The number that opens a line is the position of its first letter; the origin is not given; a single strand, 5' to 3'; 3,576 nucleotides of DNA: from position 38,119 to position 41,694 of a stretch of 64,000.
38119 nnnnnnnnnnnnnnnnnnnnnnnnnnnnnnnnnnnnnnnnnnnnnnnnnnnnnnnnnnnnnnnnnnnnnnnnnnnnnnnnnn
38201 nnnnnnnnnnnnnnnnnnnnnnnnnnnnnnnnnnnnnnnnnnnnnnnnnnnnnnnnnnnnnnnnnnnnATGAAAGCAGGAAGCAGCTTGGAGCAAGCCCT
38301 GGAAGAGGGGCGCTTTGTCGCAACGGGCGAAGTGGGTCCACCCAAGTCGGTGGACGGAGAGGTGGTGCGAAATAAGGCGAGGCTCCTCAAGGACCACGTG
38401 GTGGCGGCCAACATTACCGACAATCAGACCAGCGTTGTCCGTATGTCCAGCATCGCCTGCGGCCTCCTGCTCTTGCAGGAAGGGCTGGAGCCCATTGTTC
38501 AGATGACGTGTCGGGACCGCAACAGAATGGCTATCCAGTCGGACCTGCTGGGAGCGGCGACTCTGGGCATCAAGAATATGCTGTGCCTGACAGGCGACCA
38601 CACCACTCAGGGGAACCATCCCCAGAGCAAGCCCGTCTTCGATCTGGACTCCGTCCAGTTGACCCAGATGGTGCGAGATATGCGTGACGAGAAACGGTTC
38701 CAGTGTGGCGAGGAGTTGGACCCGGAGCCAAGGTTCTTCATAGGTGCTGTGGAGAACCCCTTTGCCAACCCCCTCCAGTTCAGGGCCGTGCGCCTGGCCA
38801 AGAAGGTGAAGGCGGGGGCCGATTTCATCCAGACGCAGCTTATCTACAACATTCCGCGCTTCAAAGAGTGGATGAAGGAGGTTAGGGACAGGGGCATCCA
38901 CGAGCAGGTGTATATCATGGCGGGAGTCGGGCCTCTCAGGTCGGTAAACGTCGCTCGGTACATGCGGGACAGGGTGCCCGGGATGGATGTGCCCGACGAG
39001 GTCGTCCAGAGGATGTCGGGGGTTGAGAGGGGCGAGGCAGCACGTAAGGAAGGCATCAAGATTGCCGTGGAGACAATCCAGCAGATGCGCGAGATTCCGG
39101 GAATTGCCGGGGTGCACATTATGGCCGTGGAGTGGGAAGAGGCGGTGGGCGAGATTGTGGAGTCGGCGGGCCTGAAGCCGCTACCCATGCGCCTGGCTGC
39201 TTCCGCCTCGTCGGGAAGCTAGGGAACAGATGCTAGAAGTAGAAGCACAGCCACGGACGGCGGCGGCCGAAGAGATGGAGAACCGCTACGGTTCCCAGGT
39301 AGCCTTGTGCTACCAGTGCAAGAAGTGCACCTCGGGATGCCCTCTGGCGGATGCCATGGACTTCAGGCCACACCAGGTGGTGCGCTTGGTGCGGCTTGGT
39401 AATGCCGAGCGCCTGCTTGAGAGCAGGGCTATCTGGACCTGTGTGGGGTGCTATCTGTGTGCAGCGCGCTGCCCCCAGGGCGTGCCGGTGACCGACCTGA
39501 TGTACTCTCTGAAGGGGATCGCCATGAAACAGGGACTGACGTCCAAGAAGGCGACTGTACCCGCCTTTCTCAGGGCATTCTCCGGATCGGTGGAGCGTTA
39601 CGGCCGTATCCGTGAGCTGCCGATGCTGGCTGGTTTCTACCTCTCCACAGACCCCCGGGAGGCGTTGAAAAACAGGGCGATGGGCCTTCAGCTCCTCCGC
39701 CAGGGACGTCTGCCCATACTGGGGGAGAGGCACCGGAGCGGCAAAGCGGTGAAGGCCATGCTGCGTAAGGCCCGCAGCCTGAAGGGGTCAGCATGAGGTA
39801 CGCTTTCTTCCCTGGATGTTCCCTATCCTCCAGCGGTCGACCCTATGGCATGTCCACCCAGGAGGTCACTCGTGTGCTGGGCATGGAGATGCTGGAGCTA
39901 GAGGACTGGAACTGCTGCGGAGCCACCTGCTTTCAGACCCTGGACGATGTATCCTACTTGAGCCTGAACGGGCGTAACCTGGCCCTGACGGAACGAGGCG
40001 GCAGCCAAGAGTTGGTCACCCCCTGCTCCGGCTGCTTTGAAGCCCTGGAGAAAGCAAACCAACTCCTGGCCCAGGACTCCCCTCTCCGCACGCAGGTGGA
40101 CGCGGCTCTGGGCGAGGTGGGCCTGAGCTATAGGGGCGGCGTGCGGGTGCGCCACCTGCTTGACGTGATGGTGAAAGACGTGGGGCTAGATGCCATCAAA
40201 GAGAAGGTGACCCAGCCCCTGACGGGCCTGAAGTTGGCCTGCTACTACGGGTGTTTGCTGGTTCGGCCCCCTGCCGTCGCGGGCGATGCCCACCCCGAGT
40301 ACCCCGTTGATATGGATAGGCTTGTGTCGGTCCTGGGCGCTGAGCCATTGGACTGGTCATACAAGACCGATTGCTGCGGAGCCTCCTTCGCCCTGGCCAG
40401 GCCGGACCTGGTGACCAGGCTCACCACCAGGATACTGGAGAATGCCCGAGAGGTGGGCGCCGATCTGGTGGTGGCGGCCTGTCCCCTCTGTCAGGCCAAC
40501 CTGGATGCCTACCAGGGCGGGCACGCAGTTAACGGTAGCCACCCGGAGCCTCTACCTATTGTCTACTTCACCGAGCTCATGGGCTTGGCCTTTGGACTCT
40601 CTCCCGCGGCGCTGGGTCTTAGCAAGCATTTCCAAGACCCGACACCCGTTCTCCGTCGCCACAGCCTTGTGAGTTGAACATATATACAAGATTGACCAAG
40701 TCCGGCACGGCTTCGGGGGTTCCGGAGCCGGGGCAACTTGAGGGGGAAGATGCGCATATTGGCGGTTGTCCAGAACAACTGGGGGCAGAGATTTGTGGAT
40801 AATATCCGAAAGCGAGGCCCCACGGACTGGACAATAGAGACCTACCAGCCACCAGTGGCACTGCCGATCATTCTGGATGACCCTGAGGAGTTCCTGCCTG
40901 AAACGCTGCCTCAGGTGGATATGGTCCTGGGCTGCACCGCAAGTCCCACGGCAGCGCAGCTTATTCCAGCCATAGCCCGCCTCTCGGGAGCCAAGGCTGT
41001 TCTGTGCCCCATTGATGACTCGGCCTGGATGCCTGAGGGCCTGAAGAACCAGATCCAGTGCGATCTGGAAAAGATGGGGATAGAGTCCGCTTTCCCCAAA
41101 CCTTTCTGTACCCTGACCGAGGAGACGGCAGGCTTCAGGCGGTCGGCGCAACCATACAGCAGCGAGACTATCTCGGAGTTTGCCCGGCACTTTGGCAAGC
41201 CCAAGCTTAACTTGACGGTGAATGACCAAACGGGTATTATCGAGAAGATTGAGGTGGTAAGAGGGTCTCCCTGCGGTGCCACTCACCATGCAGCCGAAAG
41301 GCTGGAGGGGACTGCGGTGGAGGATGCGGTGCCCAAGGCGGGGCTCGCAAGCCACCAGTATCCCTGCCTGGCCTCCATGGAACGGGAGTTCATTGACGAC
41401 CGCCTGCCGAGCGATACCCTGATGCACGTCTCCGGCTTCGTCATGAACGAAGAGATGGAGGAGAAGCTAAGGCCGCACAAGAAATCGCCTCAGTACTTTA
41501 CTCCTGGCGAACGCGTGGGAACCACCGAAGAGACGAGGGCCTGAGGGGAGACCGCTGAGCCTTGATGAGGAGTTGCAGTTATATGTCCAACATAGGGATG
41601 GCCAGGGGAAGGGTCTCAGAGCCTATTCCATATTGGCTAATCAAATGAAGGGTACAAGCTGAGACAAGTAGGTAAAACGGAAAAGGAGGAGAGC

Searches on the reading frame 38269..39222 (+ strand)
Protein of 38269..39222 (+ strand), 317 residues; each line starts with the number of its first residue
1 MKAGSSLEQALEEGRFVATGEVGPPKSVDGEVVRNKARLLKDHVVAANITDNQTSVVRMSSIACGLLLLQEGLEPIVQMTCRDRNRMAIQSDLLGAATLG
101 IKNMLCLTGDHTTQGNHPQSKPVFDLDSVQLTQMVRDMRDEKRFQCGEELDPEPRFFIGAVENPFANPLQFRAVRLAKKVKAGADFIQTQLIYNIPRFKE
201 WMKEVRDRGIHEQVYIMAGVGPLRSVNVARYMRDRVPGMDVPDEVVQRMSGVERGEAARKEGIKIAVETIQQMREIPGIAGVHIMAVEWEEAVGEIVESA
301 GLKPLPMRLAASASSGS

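Call 3: search_protein_families(library=pfam, proteins=[window:38269-39222:+], max_evalue=0.01)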
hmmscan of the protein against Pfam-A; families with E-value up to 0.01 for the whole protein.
window:38269-39222:+ (317 aa): 1 family
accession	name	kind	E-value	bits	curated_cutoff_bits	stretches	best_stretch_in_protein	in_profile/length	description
PF02219.23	MTHFR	-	2e-43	149.2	24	1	7-301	2-287/287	Methylenetetrahydrofolate reductase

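Call 4: search_protein_families(library=ncbifam, proteins=[window:38269-39222:+], max_evalue=0.01)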
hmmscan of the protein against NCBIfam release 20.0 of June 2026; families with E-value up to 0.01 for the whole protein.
window:38269-39222:+ (317 aa): 4 families
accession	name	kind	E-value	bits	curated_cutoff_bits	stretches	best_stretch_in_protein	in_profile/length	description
NF006396.0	PRK08645.1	equivalog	3.5e-69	233.5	453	1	3-286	310-587/611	bifunctional homocysteine S-methyltransferase/methylenetetrahydrofolate reductase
TIGR00677.1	fadh2_euk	equivalog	2.6e-24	86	310.05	1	72-302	59-277/281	methylenetetrahydrofolate reductase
TIGR00676.1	fadh2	equivalog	1.1e-22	80.7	293.7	1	68-299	54-273/275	methylenetetrahydrofolate reductase [NAD(P)H]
NF006950.0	PRK09432.1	equivalog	5.5e-07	29.1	382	1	39-301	50-291/296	methylenetetrahydrofolate reductase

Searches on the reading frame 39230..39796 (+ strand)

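Call 3: search_protein_families(library=pfam, proteins=[window:39230-39796:+], max_evalue=0.01)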
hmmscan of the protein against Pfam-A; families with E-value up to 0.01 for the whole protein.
window:39230-39796:+ (188 aa): 7 families
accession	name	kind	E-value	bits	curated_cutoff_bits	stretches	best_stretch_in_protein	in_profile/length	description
PF13183.11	Fer4_8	-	7.3e-11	42.9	27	1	24-85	2-68/68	4Fe-4S dicluster domain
PF13534.11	Fer4_17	-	8.8e-11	42.6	22.2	1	27-85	2-60/61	4Fe-4S dicluster domain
PF13187.11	Fer4_9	-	1.4e-09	38.2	27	1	27-84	2-50/52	4Fe-4S dicluster domain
PF12838.12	Fer4_7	-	8.1e-08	33.1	27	1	27-85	2-52/52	4Fe-4S dicluster domain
PF13237.11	Fer4_10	-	1.2e-05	25.6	25.5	1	25-82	7-53/53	4Fe-4S dicluster domain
PF14697.11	Fer4_21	-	0.00069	20.1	35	0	26-82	7-52/59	4Fe-4S dicluster domain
PF25160.1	LdpA_Fe-S-bd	-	0.0026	17.9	27.6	0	21-40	22-41/49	LdpA Fe-S cluster-binding domain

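Call 4: search_protein_families(library=ncbifam, proteins=[window:39230-39796:+], max_evalue=0.01)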
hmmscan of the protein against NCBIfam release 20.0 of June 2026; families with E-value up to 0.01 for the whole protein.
window:39230-39796:+ (188 aa): 24 families
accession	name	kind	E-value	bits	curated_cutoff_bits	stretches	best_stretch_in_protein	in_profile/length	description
TIGR03290.1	CoB_CoM_SS_C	equivalog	9.9e-21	74.2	160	1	25-107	2-84/144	CoB--CoM heterodisulfide reductase subunit C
NF041779.1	hetero_SS_HdrC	equivalog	1.3e-16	60.7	350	1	25-108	31-113/198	ferredoxin:CoB-CoM heterodisulfide reductase subunit HdrC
NF041890.1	hdrC_Methbact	equivalog_domain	9.6e-16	57.9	270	1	14-108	18-111/192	ferredoxin:CoB-CoM heterodisulfide reductase subunit HdrC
NF038018.1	qmoC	equivalog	5.4e-15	55.7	300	1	14-102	7-95/360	quinone-interacting membrane-bound oxidoreductase complex subunit QmoC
NF042952.1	MFR_FeS_SdhB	equivalog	3.6e-10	39.4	600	1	66-161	199-290/320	8-methylmenaquinol:fumarate reductase iron-sulfur subunit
NF008369.0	PRK11168.1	equivalog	2.3e-09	36.7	278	1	24-102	10-91/401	anaerobic glycerol-3-phosphate dehydrogenase subunit C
NF009227.0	PRK12577.1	equivalog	6.5e-07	28.3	349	1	65-182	205-323/330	succinate dehydrogenase/fumarate reductase iron-sulfur subunit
NF009226.0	PRK12576.1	equivalog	2.8e-06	26.9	344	1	23-137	152-277/317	succinate dehydrogenase/fumarate reductase iron-sulfur subunit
TIGR01945.1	rnfC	subfamily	2.7e-05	22.9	245.95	1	20-91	359-424/435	RnfABCDGE type electron transport complex subunit C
TIGR00314.1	cdhA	equivalog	3.1e-05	22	781.3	1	22-93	396-461/784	CO dehydrogenase/acetyl-CoA synthase complex subunit alpha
NF004898.0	PRK06259.1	equivalog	3.6e-05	22.6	385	1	20-106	129-224/488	fumarate reductase (CoM/CoB) subunit TfrB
NF045663.1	diclust_near_Sec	equivalog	3.7e-05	22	530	1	28-100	309-384/759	pyridine nucleotide-disulfide oxidoreductase/dicluster-binding protein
NF004616.0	PRK05950.1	subfamily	0.00011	21.4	228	1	20-101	142-236/238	succinate dehydrogenase iron-sulfur subunit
NF003454.1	PRK05035.1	equivalog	0.00012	20.7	345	1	18-96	360-433/556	electron transport complex subunit RsxC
NF041837.1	rnfC_Methano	equivalog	0.00016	20.6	650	1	24-102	357-431/438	Rnf electron transport complex subunit RnfC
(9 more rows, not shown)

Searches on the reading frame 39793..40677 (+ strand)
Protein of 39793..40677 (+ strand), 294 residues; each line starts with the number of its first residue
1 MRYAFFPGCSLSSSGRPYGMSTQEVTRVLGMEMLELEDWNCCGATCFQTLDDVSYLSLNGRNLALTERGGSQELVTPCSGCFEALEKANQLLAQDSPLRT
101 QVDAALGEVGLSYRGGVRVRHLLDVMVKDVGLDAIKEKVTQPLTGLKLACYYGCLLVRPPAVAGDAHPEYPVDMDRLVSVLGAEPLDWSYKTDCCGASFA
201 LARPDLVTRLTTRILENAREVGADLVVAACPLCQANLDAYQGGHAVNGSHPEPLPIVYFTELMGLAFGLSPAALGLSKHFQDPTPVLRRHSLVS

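Call 3: search_protein_families(library=pfam, proteins=[window:39793-40677:+], max_evalue=0.01)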
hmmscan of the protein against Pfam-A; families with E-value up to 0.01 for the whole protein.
window:39793-40677:+ (294 aa): 1 family
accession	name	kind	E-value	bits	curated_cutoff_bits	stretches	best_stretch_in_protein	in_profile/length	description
PF02754.22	CCG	-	1.9e-24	86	20.6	2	3-85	1-84/85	Cysteine-rich domain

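Call 4: search_protein_families(library=ncbifam, proteins=[window:39793-40677:+], max_evalue=0.01)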
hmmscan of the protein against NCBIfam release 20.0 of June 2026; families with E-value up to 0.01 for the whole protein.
window:39793-40677:+ (294 aa): 8 families
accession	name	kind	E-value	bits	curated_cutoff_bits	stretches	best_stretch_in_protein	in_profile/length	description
TIGR03288.1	CoB_CoM_SS_B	equivalog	1.2e-59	202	345.15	1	3-288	2-288/290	CoB--CoM heterodisulfide reductase subunit B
NF042965.1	MFR_anch_SdhE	equivalog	4.1e-56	190.6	500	1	2-284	2-279/282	8-methylmenaquinol:fumarate reductase membrane anchor subunit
NF041780.1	hetero_SS_HdrB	equivalog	9e-19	67.9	450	1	20-272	23-286/304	ferredoxin:CoB-CoM heterodisulfide reductase subunit HdrB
NF045670.1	quin_L_LdhH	equivalog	9.3e-11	40.7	800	1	2-237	468-685/706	L-lactate dehydrogenase (quinone) large subunit LdhH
NF004898.0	PRK06259.1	equivalog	1.7e-10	40.2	385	2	2-87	263-348/488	fumarate reductase (CoM/CoB) subunit TfrB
NF045663.1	diclust_near_Sec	equivalog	1.3e-06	26.8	530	0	2-90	421-508/759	pyridine nucleotide-disulfide oxidoreductase/dicluster-binding protein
NF008434.0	PRK11274.1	equivalog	3.1e-05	23.1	333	0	4-90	306-393/409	glycolate oxidase subunit GlcF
NF008369.0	PRK11168.1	equivalog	0.0054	15.7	278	0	3-87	169-254/401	anaerobic glycerol-3-phosphate dehydrogenase subunit C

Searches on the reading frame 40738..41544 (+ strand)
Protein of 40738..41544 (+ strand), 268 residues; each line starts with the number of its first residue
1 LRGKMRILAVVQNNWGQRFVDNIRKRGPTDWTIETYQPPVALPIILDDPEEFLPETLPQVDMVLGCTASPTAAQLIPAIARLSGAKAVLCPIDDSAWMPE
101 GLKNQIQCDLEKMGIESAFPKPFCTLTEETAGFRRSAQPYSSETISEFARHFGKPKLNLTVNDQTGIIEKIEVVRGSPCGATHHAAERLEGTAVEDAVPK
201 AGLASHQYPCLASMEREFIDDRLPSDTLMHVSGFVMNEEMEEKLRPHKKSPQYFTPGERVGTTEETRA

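Call 3: search_protein_families(library=pfam, proteins=[window:40738-41544:+], max_evalue=0.01)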
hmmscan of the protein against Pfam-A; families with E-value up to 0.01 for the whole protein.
window:40738-41544:+ (268 aa): 1 family
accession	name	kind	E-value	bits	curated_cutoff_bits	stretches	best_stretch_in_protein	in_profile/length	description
PF02593.20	DUF166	-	4.7e-47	160.8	24.4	1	10-244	3-219/221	Domain of unknown function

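Call 4: search_protein_families(library=ncbifam, proteins=[window:40738-41544:+], max_evalue=0.01)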
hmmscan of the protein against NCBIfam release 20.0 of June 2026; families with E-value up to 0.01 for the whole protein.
window:40738-41544:+ (268 aa): 1 family
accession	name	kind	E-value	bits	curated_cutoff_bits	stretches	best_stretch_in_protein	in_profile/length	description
NF041372.1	DUF166_seleno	equivalog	5.3e-23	81.8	200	2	143-213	107-174/203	DUF166 family (seleno)protein DfsP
